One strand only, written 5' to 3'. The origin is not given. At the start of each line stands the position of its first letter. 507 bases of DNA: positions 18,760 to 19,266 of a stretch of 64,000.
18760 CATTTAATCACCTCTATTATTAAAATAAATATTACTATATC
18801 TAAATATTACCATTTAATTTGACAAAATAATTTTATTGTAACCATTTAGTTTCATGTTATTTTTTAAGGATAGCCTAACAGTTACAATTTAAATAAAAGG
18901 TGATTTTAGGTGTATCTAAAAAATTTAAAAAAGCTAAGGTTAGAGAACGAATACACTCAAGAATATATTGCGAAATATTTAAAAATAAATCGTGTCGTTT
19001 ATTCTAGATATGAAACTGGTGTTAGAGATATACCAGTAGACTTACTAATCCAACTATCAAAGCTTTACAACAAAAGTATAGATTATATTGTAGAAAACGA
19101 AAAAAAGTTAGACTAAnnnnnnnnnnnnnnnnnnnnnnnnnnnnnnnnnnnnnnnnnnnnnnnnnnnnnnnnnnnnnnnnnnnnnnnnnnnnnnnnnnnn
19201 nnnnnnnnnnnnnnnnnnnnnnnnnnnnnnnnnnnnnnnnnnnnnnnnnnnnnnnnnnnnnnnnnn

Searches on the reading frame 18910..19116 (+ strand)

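Call 92: search_protein_families(library=pfam, max_evalue=0.00001, proteins=[window:18910-19116:+])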
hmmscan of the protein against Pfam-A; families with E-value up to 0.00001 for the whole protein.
window:18910-19116:+ (68 aa): 2 families
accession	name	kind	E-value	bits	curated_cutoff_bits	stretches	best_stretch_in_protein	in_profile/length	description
PF01381.28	HTH_3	-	8.9e-14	51.7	23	1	6-60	1-55/55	Helix-turn-helix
PF12844.13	HTH_19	-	6e-06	26.5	30.2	1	4-63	2-61/64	Helix-turn-helix domain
